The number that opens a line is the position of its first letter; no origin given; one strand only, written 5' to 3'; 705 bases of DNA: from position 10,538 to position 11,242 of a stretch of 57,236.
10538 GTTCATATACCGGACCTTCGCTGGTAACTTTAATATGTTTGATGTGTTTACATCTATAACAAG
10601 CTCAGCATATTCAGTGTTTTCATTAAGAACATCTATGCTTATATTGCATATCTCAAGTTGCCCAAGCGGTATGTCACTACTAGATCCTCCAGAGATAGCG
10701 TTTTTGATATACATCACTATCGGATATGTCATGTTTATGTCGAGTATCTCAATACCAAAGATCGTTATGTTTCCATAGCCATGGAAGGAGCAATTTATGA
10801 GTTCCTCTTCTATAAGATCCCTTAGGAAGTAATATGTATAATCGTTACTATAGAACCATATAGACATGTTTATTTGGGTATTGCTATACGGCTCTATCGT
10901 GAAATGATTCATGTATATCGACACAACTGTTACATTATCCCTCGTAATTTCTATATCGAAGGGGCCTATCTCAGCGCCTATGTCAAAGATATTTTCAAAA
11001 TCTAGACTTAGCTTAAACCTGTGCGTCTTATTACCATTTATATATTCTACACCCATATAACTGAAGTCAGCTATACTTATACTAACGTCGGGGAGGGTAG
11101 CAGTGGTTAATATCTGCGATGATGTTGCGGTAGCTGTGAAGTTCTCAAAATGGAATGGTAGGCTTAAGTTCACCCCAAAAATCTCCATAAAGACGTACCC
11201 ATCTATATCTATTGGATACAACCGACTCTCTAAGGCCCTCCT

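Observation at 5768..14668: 2966-aa envelope protein built from about 17-18 tandem LEA_2/WHy-like modules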

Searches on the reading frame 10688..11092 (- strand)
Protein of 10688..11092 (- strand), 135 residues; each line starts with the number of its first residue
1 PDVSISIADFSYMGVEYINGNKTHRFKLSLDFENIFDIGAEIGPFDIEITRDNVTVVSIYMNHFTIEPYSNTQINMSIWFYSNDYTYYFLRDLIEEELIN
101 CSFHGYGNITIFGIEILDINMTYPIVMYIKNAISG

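Call 26: search_solved_structures(query=A1, max_evalue=10, show_alignments=2)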
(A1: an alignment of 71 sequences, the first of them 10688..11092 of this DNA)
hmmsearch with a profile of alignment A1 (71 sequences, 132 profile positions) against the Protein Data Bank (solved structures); distinct sequences matched with E-value up to 10: 20.
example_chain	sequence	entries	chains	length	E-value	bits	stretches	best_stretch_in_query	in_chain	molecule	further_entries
3but_A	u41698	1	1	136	0.00013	25.1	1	8-120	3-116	Uncharacterized protein Af_0446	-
1xo8_A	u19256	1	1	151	0.0035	20.4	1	6-76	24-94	At1g01470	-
9x8u_A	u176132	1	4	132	0.017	18.1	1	17-80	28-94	YEATS domain-containing protein 4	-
9x8s_A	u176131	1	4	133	0.018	18.1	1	17-80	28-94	YEATS domain-containing protein 4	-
8i60_C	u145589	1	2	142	0.02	18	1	17-80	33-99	YEATS domain-containing protein 4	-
5y8v_B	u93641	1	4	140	0.02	17.9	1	17-80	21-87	YEATS domain-containing protein 4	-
7eif_A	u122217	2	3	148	0.022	17.8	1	17-80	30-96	YEATS domain-containing protein 4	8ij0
5vna_A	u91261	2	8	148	0.023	17.8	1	17-80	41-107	YEATS domain-containing protein 4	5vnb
7jfy_B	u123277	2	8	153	0.025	17.7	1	17-80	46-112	YEATS domain-containing protein 4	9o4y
8dkb_A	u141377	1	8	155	0.025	17.6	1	17-80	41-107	YEATS domain-containing protein 4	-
5xtz_A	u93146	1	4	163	0.028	17.5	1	17-80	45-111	YEATS domain-containing protein 4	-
5r68_B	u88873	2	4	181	0.029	17.4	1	18-80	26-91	YEATS domain-containing protein 4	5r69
8x15_W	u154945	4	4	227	0.044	16.8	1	19-80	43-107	YEATS domain-containing protein 4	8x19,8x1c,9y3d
8iiy_A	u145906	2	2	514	0.048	16.7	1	19-80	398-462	Maltodextrin-binding protein,YEATS domain-containing protein 4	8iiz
6wi5_A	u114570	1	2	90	0.32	14.1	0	67-94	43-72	De novo designed protein Foldit4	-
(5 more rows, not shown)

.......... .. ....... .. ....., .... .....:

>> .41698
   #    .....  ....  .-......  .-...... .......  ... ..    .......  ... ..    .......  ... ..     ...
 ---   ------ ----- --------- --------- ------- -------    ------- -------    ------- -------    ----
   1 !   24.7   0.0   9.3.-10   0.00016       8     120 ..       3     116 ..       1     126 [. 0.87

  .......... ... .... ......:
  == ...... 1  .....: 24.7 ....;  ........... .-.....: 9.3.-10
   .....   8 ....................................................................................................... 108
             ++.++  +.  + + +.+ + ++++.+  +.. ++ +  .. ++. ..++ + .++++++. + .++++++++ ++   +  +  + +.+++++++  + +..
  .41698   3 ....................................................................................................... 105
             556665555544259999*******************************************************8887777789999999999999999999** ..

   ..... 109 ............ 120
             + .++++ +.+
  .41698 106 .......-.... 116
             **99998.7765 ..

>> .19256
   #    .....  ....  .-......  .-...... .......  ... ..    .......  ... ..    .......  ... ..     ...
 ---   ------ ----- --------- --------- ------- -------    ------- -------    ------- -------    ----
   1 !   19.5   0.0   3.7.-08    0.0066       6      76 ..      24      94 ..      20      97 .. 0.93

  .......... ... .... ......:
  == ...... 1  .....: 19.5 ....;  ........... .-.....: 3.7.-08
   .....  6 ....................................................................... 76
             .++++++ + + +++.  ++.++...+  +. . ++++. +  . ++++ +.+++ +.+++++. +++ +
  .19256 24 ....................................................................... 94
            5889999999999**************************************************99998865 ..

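Call 27: search_protein_families(library=pfam, alignment_id=A1, max_evalue=0.01)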
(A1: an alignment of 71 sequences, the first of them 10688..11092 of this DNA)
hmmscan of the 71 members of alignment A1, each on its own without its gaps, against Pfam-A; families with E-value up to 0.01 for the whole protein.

A. member 1, window:10688-11092:- (135 aa): 0 families

B. families by the number of members that match (of 71 scanned): 2 families
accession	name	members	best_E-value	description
PF12505.14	DUF3712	11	9.9e-05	Protein of unknown function (DUF3712)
PF03168.19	LEA_2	5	3.2e-05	Late embryogenesis abundant protein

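Call 54: search_protein_representatives(alignment_id=A5)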
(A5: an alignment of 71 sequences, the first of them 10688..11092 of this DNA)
Query: 71 sequences, 132 profile positions. Proteins with E-value up to 0.001 (for the whole library): 559; up to 1e-10: 122; up to 1e-30: 23. The best 150 are listed.
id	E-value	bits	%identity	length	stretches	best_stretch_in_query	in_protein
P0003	0.0e+00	1407.4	-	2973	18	3-131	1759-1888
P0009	1.3e-133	455.4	-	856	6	5-128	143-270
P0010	7.0e-61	220.1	-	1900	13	5-106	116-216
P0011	1.0e-57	209.8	-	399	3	3-127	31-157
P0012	1.4e-52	193.3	-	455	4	3-130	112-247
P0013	3.0e-49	182.4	-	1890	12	4-107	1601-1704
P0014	9.4e-48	177.6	-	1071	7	3-124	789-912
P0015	8.0e-42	158.4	-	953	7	3-120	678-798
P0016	7.4e-39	148.8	-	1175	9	22-124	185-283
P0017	4.3e-38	146.4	-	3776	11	3-79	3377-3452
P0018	2.0e-37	144.2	-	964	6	4-121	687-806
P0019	2.6e-37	143.8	-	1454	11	3-97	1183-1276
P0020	4.1e-37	143.2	-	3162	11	10-79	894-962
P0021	5.6e-37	142.8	-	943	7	4-122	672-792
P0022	7.5e-37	142.3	-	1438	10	6-120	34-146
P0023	5.1e-36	139.6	-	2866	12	20-92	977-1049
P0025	3.0e-35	137.2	-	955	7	4-103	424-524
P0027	5.6e-34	133.0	-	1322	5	13-121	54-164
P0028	4.9e-33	130.0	-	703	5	4-126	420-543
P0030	8.3e-31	122.8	-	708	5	5-119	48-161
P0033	5.2e-30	120.2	-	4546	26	10-80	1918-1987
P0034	3.8e-29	117.4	-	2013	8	9-125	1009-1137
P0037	1.8e-27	112.0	-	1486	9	4-104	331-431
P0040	1.6e-25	105.7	-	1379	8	5-103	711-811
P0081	1.4e-15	73.5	-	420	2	6-106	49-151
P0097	8.2e-14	67.8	-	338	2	5-107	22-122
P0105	1.8e-12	63.5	-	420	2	14-121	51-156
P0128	7.1e-11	58.3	-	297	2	4-122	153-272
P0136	1.6e-10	57.1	-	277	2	7-105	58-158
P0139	1.9e-10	56.9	-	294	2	5-89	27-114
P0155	9.4e-10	54.7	-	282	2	5-115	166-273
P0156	1.2e-09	54.3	-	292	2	8-130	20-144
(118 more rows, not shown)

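Call 55: list_cluster_members(proteins=[P0009, P0010, P0013, P0014, P0016, P0017, P0020, P0023, P0033, P0019])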
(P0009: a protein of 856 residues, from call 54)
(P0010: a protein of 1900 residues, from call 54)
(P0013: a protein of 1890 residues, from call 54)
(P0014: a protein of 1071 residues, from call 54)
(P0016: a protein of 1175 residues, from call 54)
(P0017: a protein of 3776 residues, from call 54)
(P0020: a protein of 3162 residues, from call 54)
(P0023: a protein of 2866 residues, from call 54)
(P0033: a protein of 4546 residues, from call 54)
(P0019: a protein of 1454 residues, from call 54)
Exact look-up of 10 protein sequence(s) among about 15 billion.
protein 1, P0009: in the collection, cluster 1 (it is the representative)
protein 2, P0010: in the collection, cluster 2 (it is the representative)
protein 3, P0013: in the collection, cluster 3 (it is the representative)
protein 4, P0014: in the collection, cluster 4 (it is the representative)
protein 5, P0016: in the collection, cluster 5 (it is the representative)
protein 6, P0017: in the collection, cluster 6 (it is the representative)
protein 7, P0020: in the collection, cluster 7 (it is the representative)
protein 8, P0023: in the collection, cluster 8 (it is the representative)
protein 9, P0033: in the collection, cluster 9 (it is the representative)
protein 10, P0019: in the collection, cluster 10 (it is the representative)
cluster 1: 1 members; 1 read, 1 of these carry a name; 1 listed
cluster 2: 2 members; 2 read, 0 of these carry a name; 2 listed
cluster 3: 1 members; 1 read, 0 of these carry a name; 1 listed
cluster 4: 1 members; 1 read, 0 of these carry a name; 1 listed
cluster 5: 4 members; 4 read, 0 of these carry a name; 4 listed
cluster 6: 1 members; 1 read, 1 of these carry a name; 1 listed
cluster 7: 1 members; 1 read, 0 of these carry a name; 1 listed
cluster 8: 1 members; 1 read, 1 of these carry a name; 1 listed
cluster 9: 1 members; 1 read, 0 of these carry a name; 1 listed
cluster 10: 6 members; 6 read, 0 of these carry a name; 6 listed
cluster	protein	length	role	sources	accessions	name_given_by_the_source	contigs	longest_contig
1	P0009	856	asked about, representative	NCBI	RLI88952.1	MAG: hypothetical protein DRO65_04510, partial [Candidatus Altiarchaeales archaeon]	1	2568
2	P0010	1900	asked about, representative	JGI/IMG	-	-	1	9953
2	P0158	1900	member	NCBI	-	-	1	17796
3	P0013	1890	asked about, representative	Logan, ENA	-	-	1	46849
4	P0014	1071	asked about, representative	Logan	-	-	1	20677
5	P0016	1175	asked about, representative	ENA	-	-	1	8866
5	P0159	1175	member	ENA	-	-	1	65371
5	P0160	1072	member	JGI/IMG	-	-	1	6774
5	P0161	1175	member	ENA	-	-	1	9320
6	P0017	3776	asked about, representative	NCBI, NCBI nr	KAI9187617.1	hypothetical protein H9P43_002008 [Blastocladiella emersonii ATCC 22665]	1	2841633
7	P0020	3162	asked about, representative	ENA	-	-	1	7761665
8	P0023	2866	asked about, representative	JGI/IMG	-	hypothetical protein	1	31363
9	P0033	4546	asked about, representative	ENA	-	-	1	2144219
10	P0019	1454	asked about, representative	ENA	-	-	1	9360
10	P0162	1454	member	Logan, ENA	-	-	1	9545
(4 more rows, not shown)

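Call 60: search_protein_families(library=pfam, proteins=[P0010, P0013, P0014, P0016, P0019, P0022], max_evalue=0.001)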
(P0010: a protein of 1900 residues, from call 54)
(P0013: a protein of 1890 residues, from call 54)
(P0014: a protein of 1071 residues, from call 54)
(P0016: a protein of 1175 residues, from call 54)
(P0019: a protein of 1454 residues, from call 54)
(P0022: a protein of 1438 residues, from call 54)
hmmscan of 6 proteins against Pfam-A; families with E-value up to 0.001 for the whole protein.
P0010 (1900 aa): 3 families
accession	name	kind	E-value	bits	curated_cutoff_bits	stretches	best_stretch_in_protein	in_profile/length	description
PF12505.14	DUF3712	-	1.1e-35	123.1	24.1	2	166-275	5-123/125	Protein of unknown function (DUF3712)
PF03168.19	LEA_2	-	6.1e-30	104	25.4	1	138-221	2-86/98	Late embryogenesis abundant protein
PF14155.11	DUF4307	-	0.00053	20.3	27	0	86-154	4-70/111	Domain of unknown function (DUF4307)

P0013 (1890 aa): 2 families
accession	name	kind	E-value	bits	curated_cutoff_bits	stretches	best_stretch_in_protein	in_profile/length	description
PF12505.14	DUF3712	-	5.9e-34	117.5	24.1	1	252-361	17-125/125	Protein of unknown function (DUF3712)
PF03168.19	LEA_2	-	2.9e-21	76.2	25.4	0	1624-1708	2-86/98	Late embryogenesis abundant protein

P0014 (1071 aa): 2 families
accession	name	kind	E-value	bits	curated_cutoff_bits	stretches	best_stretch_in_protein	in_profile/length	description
PF12505.14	DUF3712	-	2.9e-34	118.5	24.1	2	73-195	2-122/125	Protein of unknown function (DUF3712)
PF03168.19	LEA_2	-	5.2e-16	59.4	25.4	0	49-128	3-82/98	Late embryogenesis abundant protein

P0016 (1175 aa): 1 family
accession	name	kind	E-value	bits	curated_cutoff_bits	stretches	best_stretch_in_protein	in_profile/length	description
PF03168.19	LEA_2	-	5.1e-39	133.1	25.4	2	447-531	11-97/98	Late embryogenesis abundant protein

P0019 (1454 aa): 2 families
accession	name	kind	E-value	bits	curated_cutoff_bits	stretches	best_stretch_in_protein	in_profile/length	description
PF12505.14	DUF3712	-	4.1e-34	118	24.1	2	97-213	3-123/125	Protein of unknown function (DUF3712)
PF03168.19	LEA_2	-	3.5e-20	72.7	25.4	0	451-527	5-81/98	Late embryogenesis abundant protein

P0022 (1438 aa): 2 families
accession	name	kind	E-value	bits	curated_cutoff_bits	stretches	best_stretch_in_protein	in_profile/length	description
PF12505.14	DUF3712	-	1.1e-31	110.2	24.1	1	79-202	2-125/125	Protein of unknown function (DUF3712)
PF03168.19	LEA_2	-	3.7e-16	59.8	25.4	0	183-263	2-80/98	Late embryogenesis abundant protein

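Call 64: find_related_loci(query=A7, collection=genome_contigs, flank=3000)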
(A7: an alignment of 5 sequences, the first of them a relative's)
Query A7 (1454 aa) in genome_contigs; peptide patterns used: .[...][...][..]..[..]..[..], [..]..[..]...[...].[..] (x = any residue, [..] = any of these).
98 stretches matched a pattern; 7 encode a relative of the query (tblastn E <= 1e-3); 7 distinct loci.
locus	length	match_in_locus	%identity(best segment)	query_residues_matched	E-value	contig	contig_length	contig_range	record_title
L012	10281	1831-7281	45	17-1454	0e+0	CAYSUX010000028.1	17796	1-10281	MAG TPA_asm: uncultured archaeon isolate SRP077602_co7_2 genome assembly, contig: NODE_15571_length_17796_cov_5.144693,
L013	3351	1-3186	39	49-1453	0e+0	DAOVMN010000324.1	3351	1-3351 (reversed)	MAG TPA_asm: Thermoplasmata archaeon isolate CSMAG_1472 CSMAG_1472_k141_1180465_length_3351_cov_16.0000, whole genome sh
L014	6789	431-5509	22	6-1452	3e-79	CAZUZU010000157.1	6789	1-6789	MAG TPA_asm: uncultured archaeon isolate SRP141376_co1_330 genome assembly, contig: NODE_18995_length_6789_cov_3.287942,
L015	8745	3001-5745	24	48-1452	4e-69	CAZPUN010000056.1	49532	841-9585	MAG TPA_asm: uncultured archaeon isolate binchicken_co219_458 genome assembly, contig: k141_379803, whole genome shotgun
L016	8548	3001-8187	23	14-1452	2e-56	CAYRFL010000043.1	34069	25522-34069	MAG TPA_asm: uncultured archaeon isolate SRP077602_co2_347 genome assembly, contig: NODE_1909_length_34069_cov_8.918769,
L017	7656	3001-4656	29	278-1452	4e-38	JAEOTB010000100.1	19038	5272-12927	MAG: Candidatus Hermodarchaeota archaeon isolate YT1_014 k127_60001961, whole genome shotgun sequence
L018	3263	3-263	59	1368-1454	6e-28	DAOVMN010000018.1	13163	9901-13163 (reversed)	MAG TPA_asm: Thermoplasmata archaeon isolate CSMAG_1472 CSMAG_1472_k141_2816126_length_13163_cov_18.0000, whole genome s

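Call 81: list_cluster_members(proteins=[P0015, P0018, P0021, P0025, P0027, P0028, P0030, P0034, P0037, P0040])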
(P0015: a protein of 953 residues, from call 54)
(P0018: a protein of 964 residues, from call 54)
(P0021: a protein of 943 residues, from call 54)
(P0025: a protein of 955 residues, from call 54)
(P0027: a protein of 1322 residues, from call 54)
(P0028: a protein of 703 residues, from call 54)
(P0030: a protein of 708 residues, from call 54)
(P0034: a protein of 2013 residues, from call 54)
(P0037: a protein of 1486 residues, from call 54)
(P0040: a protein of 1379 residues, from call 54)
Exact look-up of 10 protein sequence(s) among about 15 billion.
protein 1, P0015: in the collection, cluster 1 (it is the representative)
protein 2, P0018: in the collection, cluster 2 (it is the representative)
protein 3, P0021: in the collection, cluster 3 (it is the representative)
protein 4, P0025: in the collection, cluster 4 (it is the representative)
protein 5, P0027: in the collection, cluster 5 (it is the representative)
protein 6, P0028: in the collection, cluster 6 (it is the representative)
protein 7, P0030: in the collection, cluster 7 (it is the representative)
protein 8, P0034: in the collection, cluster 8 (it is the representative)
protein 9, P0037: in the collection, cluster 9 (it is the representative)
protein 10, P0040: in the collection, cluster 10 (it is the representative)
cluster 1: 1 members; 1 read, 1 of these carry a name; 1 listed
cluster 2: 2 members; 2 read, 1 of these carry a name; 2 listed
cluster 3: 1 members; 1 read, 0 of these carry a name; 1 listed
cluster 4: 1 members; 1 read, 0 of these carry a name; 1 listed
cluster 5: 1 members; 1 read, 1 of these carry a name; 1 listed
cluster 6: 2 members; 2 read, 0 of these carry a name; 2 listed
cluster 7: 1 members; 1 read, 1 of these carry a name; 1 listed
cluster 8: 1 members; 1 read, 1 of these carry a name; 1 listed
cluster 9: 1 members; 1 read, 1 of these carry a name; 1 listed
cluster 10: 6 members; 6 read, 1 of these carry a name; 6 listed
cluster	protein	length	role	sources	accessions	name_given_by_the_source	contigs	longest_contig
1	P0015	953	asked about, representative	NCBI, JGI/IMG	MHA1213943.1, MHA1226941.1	MAG: DUF3712 domain-containing protein [Candidatus Hodarchaeales archaeon]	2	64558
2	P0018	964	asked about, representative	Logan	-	-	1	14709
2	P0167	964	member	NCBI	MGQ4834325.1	MAG: DUF3712 domain-containing protein [Candidatus Asgardarchaeia archaeon]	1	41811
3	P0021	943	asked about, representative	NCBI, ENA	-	-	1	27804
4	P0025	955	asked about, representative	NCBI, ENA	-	-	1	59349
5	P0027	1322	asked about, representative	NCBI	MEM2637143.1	MAG: hypothetical protein QXL15_02205 [Candidatus Korarchaeota archaeon]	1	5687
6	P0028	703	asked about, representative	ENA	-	-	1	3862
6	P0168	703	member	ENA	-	-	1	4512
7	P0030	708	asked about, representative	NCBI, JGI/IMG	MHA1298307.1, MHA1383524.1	MAG: DUF3712 domain-containing protein [Candidatus Helarchaeota archaeon]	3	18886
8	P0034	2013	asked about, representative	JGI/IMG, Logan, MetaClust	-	\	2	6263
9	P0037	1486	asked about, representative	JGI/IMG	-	hypothetical protein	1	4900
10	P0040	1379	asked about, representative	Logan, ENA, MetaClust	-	\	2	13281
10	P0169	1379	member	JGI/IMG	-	-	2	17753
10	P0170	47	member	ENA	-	-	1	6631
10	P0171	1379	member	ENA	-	-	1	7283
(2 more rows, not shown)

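Call 84: list_cluster_members(proteins=[P0011, P0012, P0081, P0097, P0105, P0128, P0136, P0139, P0155, P0156])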
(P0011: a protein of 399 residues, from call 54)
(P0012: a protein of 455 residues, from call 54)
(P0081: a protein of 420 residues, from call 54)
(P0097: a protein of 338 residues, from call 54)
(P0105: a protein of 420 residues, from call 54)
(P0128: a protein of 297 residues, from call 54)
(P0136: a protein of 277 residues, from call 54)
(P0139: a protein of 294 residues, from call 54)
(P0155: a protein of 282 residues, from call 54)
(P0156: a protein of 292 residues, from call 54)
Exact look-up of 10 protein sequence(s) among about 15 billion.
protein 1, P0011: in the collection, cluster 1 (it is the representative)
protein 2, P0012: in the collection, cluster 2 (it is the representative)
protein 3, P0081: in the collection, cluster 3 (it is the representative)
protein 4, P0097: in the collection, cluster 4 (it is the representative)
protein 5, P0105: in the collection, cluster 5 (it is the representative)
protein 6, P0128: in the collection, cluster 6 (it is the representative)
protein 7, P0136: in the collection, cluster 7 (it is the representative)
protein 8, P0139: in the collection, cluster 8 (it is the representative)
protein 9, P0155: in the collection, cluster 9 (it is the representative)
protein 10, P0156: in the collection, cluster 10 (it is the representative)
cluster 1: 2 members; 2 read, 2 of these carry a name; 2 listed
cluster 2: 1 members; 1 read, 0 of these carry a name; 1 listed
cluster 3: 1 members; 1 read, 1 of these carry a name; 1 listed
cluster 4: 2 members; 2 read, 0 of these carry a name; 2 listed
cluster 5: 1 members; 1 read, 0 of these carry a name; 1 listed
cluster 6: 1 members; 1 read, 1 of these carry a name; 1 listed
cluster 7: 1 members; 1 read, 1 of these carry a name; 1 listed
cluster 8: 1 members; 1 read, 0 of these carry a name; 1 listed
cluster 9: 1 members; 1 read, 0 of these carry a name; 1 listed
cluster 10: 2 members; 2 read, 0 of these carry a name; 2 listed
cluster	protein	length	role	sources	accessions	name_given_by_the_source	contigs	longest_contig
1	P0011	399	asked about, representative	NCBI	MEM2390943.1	MAG: hypothetical protein QW819_02885, partial [Candidatus Korarchaeota archaeon]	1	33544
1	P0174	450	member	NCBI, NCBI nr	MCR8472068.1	MAG: hypothetical protein NDP11_03430, partial [Crenarchaeota archaeon] | hypothetical protein [Thermoproteota archaeon]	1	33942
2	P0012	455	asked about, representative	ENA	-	-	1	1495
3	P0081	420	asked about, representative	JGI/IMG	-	hypothetical protein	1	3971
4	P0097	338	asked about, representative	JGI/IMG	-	-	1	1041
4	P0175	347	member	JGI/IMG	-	-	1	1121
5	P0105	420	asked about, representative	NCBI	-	-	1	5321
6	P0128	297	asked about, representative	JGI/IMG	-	LEA14-like dessication related protein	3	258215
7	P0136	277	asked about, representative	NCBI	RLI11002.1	hypothetical protein DRO33_04850, partial [Candidatus Bathyarchaeota archaeon]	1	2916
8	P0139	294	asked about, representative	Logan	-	-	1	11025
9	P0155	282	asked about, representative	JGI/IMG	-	-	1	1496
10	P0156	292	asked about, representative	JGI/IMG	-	-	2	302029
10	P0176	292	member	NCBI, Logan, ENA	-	-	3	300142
